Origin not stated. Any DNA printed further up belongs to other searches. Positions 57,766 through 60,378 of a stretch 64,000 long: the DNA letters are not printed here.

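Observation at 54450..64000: Operon-like oxidative cluster of unfamiliar composition: P450 - glpK - class II aldolase - orphan Mo-hydroxylase - CYP153 - flavin reductase - TonB receptor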

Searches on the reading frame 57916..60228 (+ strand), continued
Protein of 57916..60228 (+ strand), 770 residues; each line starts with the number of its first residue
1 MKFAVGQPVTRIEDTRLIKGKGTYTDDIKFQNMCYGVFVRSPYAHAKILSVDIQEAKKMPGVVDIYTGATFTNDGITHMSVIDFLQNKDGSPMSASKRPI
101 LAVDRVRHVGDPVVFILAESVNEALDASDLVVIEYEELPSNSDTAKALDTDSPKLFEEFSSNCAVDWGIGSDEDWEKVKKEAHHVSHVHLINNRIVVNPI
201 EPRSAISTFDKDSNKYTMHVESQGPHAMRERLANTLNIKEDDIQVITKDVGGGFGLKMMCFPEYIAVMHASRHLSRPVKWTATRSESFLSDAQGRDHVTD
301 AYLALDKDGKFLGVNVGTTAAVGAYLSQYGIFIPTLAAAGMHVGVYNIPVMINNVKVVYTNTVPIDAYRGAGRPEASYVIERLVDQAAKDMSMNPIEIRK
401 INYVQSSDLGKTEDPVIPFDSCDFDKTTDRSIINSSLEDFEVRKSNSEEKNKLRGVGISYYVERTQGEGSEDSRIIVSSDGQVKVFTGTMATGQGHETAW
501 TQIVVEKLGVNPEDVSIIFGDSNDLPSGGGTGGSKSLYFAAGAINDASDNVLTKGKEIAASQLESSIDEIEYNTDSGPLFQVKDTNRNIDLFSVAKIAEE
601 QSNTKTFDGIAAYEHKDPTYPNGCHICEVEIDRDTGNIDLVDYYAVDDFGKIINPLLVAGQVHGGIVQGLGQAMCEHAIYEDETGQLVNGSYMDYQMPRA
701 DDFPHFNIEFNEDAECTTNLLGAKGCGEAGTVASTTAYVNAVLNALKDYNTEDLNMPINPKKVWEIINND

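Call 19: find_encoding_contigs(protein=P0032, flank=10000, max_places=2)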
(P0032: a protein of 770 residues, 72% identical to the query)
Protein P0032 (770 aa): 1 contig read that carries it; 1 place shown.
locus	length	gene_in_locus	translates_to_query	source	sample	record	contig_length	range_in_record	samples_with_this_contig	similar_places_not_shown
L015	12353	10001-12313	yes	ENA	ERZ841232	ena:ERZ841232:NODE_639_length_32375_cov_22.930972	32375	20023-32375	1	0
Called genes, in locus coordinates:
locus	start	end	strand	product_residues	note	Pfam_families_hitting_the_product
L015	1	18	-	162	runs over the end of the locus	PF01502:PRA-CH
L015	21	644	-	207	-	PF01227:GTP_cyclohydroI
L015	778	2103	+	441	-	PF01406:tRNA-synt_1e, PF09334:tRNA-synt_1g (weak), PF09190:DALR_2 (weak), PF23493:CysS_C (weak)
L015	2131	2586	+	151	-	PF01592:NifU_N (weak)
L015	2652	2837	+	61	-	PF01809:YidD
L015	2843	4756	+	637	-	PF02824:TGS, PF07973:tRNA_SAD, PF00587:tRNA-synt_2b, PF03129:HGTP_anticodon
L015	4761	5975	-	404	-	PF02515:CoA_transf_3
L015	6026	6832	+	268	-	-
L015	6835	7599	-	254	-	PF01513:NAD_kinase (weak), PF20143:NAD_kinase_C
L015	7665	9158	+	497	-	PF00370:FGGY_N, PF02782:FGGY_C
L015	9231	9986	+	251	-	PF00596:Aldolase_II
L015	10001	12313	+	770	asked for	PF01315:Ald_Xan_dh_C, PF02738:MoCoBD_1, PF20256:MoCoBD_2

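Call 20: search_solved_structures(query=window:57916-60228:+, max_evalue=1e-30)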
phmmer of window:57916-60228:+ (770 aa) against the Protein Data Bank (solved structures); distinct sequences matched with E-value up to 1e-30: 21.
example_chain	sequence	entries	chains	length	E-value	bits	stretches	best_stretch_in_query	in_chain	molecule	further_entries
8uem_A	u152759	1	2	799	4.5e-120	405.5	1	10-767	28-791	Carbon monoxide dehydrogenase (Large chain), CoxL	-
7dqx_A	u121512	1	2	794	2.2e-109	370.2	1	5-764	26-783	6-hydroxypseudooxynicotine dehydrogenase complex subunit gamma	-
4zoh_A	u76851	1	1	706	3.4e-102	346.4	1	100-750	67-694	Putative oxidoreductase molybdopterin-binding subunit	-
1ffu_B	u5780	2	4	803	6.6e-97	329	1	6-767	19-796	CUTL, MOLYBDOPROTEIN OF CARBON MONOXIDE DEHYDROGENASE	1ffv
1t3q_B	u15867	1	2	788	2.4e-94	320.5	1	2-767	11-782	quinoline 2-oxidoreductase large subunit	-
1zxi_B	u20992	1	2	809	2.9e-92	313.6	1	9-766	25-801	Carbon monoxide dehydrogenase large chain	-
1n5w_B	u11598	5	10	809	2.9e-92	313.6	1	9-766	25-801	Carbon monoxide dehydrogenase large chain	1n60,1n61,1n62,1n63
1rm6_A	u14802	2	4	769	9.3e-58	199.5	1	9-767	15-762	4-hydroxybenzoyl-CoA reductase alpha subunit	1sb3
1sij_A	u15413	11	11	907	2.7e-41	145.1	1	37-553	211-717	Aldehyde oxidoreductase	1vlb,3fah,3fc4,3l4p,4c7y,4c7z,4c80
5y6q_C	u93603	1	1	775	4.9e-39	137.6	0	18-562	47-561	Aldehyde oxidase large subunit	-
1dgj_A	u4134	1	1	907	9e-39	136.7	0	33-550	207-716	ALDEHYDE OXIDOREDUCTASE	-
2w55_B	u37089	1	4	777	1.2e-37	133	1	4-761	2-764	XANTHINE DEHYDROGENASE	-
1jro_B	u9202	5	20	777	2e-37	132.3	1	4-761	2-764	xanthine dehydrogenase, chain B | XANTHINE DEHYDROGENASE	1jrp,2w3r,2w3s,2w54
7opn_A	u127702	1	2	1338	5.4e-35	124.2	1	5-763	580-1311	Aldehyde oxidase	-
28mb_A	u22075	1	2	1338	6e-35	124.1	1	5-763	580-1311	Aldehyde oxidase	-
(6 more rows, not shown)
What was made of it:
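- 57916..60228 (+): MoL: a form-II CoxL-like molybdopterin-binding large subunit of the xanthine-oxidase family, encoded without FeS or FAD subunits. The best solved relative is M. smegmatis CoxL 8uem, 405 bits (call 20).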

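Call 26: find_related_loci(query=A1, collection=genome_contigs, flank=10000)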
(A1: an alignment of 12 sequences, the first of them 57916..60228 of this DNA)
Query A1 (770 aa) in genome_contigs; peptide patterns used: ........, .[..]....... (x = any residue, [..] = any of these).
600 stretches matched a pattern (row limit reached: there are more); 573 encode a relative of the query (tblastn E <= 1e-3); the best 80 are kept; 80 distinct loci.
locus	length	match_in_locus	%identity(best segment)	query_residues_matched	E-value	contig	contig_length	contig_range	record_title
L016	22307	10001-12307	84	1-769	0e+0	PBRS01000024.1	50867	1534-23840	MAG: Rhodobiaceae bacterium isolate NP944 67013, whole genome shotgun sequence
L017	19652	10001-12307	84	1-769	0e+0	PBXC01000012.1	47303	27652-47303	MAG: Rhodobiaceae bacterium isolate RS626 21088, whole genome shotgun sequence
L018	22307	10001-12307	83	1-769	0e+0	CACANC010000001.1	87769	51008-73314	uncultured PS1 clade bacterium isolate AG-343-O05 genome assembly, contig: AG-343-O05_NODE_1, whole genome shotgun seque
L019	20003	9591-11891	74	1-767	0e+0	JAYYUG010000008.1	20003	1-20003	MAG: Pseudomonadota bacterium isolate XB_MAG1037 DB_MAG1037_0008, whole genome shotgun sequence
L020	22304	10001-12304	71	1-768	0e+0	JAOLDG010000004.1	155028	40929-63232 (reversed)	Hyphomicrobiales bacterium isolate AH-657-K06 AH-657-K06_NODE_4, whole genome shotgun sequence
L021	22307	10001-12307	83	1-769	0e+0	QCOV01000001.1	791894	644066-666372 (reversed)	OCS116 cluster bacterium AG-435-F03 Ga0172089_11, whole genome shotgun sequence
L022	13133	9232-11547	53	1-769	0e+0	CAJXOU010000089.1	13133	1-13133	MAG TPA_asm: uncultured Rhodobiaceae bacterium isolate ERR1855268_bin.6_MetaBAT_v2.12.1_MAG genome assembly, contig: NOD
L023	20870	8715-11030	52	1-769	0e+0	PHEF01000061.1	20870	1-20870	MAG: Alphaproteobacteria bacterium HGW-Alphaproteobacteria-3 bjp_ig2158_scaffold_2030, whole genome shotgun sequence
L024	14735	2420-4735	51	1-768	0e+0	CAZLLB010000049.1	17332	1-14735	MAG TPA_asm: uncultured Parvibaculum sp. isolate SRP193066_co1_16 genome assembly, contig: NODE_3129_length_17332_cov_5.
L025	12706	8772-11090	51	1-769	0e+0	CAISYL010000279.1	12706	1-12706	MAG: uncultured Alphaproteobacteria bacterium isolate MJ-time_bin-8647 genome assembly, contig: bin-8647:279/294, whole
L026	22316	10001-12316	50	1-769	0e+0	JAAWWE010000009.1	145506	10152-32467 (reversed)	MAG: Rhodobiaceae bacterium isolate FE80 Cluster2_contig_146, whole genome shotgun sequence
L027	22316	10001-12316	50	1-769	0e+0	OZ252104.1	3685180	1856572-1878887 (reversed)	MAG: Parvibaculaceae bacterium isolate 6bc7c56f-dc75-427c-8ddb-83aae1234080 genome assembly, chromosome: 1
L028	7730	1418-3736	51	1-769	0e+0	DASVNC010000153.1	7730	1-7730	MAG TPA_asm: Parvibaculum sp. isolate SMAG_U3116 k141_56242, whole genome shotgun sequence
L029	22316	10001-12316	49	1-769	0e+0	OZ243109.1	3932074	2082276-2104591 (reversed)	MAG: Parvibaculaceae bacterium isolate d6b24224-2beb-412f-9baf-8c6252591611 genome assembly, chromosome: 1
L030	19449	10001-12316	51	1-768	0e+0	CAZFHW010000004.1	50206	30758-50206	MAG TPA_asm: uncultured Parvibaculum sp. isolate SRP215229_co1_16 genome assembly, contig: NODE_334_length_50206_cov_25.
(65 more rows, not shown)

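Call 45: search_protein_families(library=ncbifam, proteins=[L019:11933-13186:+, L026:14555-15589:+, L013:7613-9022:+, L013:14230-15105:+], max_evalue=1e-10)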
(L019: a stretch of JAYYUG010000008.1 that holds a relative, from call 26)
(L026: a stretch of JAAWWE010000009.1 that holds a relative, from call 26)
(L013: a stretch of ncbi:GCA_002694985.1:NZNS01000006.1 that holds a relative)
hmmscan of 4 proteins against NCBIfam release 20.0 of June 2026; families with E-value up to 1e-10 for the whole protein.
L019:11933-13186:+ (417 aa): 15 families
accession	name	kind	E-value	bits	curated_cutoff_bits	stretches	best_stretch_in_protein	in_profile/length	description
TIGR03558.1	oxido_grp_1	subfamily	5e-26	91.7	166.95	1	24-342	19-323/325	MsnO8 family LLM class oxidoreductase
TIGR03560.1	F420_Rv1855c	subfamily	9.3e-23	81.2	231.4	1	21-194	9-188/227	TIGR03560 family F420-dependent LLM class oxidoreductase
TIGR03619.1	F420_Rv2161c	subfamily_domain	4.8e-22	78.7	166.9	1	43-209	31-192/247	TIGR03619 family F420-dependent LLM class oxidoreductase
TIGR03858.1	LLM_2I7G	subfamily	5.4e-22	78.2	462.25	1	22-348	23-335/337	Atu2307/SP_0267 family LLM class monooxygenase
TIGR04027.1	LLM_KPN_01858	hypoth_equivalog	1.1e-21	77.2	412.9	1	16-123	11-116/326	putative FMN-dependent luciferase-like monooxygenase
TIGR04020.1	seco_metab_LLM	subfamily_domain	1.4e-18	67.1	244.45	1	24-235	18-224/341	MupA/Atu3671 family FMN-dependent luciferase-like monooxygenase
NF002619.0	PRK02271.1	equivalog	1.5e-15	57.3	276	1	28-251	17-224/329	5,10-methylenetetrahydromethanopterin reductase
NF052254.1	luciferase_Alph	exception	3.7e-15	56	600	1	28-251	25-240/354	luciferase subunit alpha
TIGR03557.1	F420_G6P_family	subfamily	1.8e-13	50.3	210.4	1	21-334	9-303/316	TIGR03557 family F420-dependent LLM class oxidoreductase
TIGR03555.1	F420_mer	equivalog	2.9e-13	49.9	348.7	1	29-250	16-222/325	5,10-methylenetetrahydromethanopterin reductase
NF052255.1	luciferase_Beta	exception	6.6e-13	48.4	500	1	1-238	1-232/325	luciferase subunit beta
TIGR04465.1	ArgArg_F420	equivalog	2.8e-12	46.4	470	1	25-199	60-234/364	F420-dependent hydroxymycolic acid dehydrogenase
TIGR03559.1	F420_Rv3520c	subfamily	7.6e-12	44.9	335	1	24-210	12-199/325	LLM class F420-dependent oxidoreductase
NF007802.0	PRK10508.1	equivalog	1.7e-11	43.8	540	1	22-232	24-218/335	luciferase-like monooxygenase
TIGR03571.1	lucif_BA3436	subfamily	3.5e-11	42.9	303.9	0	58-215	68-221/304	TIGR03571 family LLM class oxidoreductase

L026:14555-15589:+ (344 aa): 0 families

L013:7613-9022:+ (469 aa): 6 families
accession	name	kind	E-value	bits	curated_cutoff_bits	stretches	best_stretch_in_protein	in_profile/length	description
TIGR00387.1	glcD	equivalog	2.6e-77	260.4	567.9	1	42-457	1-413/413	glycolate oxidase subunit GlcD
NF008408.0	PRK11230.1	equivalog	2.2e-42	145.2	897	1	6-460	21-473/499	glycolate oxidase subunit GlcD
NF049975.1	2HglutDHaseYdiJ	equivalog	5.7e-32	110.4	1350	2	38-178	51-194/1018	D-2-hydroxyglutarate dehydrogenase YdiJ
NF008439.0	PRK11282.1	equivalog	5.3e-25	88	284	1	48-241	8-201/358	glycolate oxidase subunit GlcE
NF053785.1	DcplphribOxDprE1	equivalog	1.3e-15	57.6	500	1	28-301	3-263/449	decaprenylphosphoryl-beta-D-ribose oxidase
TIGR01678.1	FAD_lactone_ox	subfamily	1.3e-11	44.1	396.8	1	39-223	15-191/438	sugar 1,4-lactone oxidase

L013:14230-15105:+ (291 aa): 187 families (the best 25 are shown)
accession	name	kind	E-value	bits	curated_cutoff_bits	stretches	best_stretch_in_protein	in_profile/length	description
NF004843.0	PRK06194.1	equivalog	7.1e-78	262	308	1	2-265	1-271/295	hypothetical protein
NF004196.0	PRK05650.1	equivalog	6.9e-58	195.9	297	1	10-252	5-238/272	SDR family oxidoreductase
NF004529.0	PRK05876.1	equivalog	1.2e-54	185.7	338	1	2-268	1-266/275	short chain dehydrogenase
NF004514.1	PRK05855.1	equivalog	2.5e-53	181.6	455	1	3-243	309-547/578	SDR family oxidoreductase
NF005881.0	PRK07832.1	equivalog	1.5e-47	162.2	296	1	2-257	4-256/287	SDR family oxidoreductase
NF004198.0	PRK05653.1-3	equivalog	1.4e-46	159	296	1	2-196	2-195/248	3-oxoacyl-ACP reductase FabG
NF005559.1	PRK07231.1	subfamily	5.5e-45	153.8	215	1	5-200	2-196/249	glucose 1-dehydrogenase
TIGR02415.1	23BDH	subfamily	7.6e-44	150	304.35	1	8-231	1-225/254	acetoin reductase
NF004818.0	PRK06172.1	equivalog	1.5e-43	149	336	1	1-200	1-200/253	SDR family oxidoreductase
NF009093.0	PRK12429.1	subfamily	4.8e-43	147.3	258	1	5-196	3-193/259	3-hydroxybutyrate dehydrogenase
NF006123.0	PRK08267.1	equivalog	2e-42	145.2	261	1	8-247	3-229/261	SDR family oxidoreductase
NF005594.0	PRK07326.1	equivalog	4.7e-42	144.2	271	1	3-203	2-199/237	SDR family oxidoreductase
TIGR03971.1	SDR_subfam_1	subfamily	7.1e-42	143.6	300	1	5-229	1-240/271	mycofactocin-coupled SDR family oxidoreductase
NF005878.0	PRK07825.1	subfamily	9.8e-42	143.2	287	1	2-197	4-194/278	short chain dehydrogenase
NF004203.0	PRK05653.2-4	subfamily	1.7e-41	142.3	313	1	4-203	3-203/260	3-oxoacyl-ACP reductase FabG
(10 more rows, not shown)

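Call 65: search_solved_structures(query=L019:11933-13186:+, max_evalue=1e-8)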
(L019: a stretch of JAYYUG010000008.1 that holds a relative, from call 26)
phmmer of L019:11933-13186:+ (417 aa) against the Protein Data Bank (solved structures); distinct sequences matched with E-value up to 1e-8: 15.
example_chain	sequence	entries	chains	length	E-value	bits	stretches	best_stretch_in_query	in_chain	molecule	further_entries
7bip_A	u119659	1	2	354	6.3e-25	91.4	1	20-352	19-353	Luciferase-like monooxygenase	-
8cbb_A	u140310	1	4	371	5.3e-16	62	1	2-242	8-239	Alkanal monooxygenase alpha chain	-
8k74_A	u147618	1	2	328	1.2e-15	60.8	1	13-120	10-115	Alkanal monooxygenase alpha chain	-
2i7g_A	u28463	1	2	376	5.7e-15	58.6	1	12-196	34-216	Monooxygenase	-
8qpm_A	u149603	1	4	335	1.4e-12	50.7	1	30-351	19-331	5,10-methylenetetrahydromethanopterin reductase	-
8qpl_A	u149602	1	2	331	2.2e-12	50.1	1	30-351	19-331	5,10-methylenetetrahydromethanopterin reductase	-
8qq8_A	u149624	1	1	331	2.2e-12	50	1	30-351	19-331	5,10-methylenetetrahydromethanopterin reductase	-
1brl_A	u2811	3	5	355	2.3e-11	46.7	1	30-352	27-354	BACTERIAL LUCIFERASE | Alkanal monooxygenase alpha chain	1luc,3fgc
4us5_A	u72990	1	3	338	1.5e-10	44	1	23-219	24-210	LUCIFERASE-LIKE MONOOXYGENASE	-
4us5_D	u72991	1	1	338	2.9e-10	43.1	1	23-219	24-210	LUCIFERASE-LIKE MONOOXYGENASE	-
1rhc_A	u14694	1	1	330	3.1e-10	43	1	18-210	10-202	F420-dependent alcohol dehydrogenase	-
9fp4_A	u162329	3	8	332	9.5e-10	41.4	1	30-200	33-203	F420-dependent hydroxymycolic acid dehydrogenase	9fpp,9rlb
1brl_B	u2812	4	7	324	2.4e-09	40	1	1-229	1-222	BACTERIAL LUCIFERASE | BETA2 LUCIFERASE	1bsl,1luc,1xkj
3fgc_B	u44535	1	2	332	2.5e-09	40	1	1-229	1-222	Alkanal monooxygenase beta chain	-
6ket_A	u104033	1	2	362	4.3e-09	39.2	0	32-202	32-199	PuwE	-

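Call 66: search_solved_structures(query=L026:14555-15589:+, max_evalue=1)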
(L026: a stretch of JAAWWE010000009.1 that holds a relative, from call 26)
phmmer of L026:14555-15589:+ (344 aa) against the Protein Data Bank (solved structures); distinct sequences matched with E-value up to 1: 0.
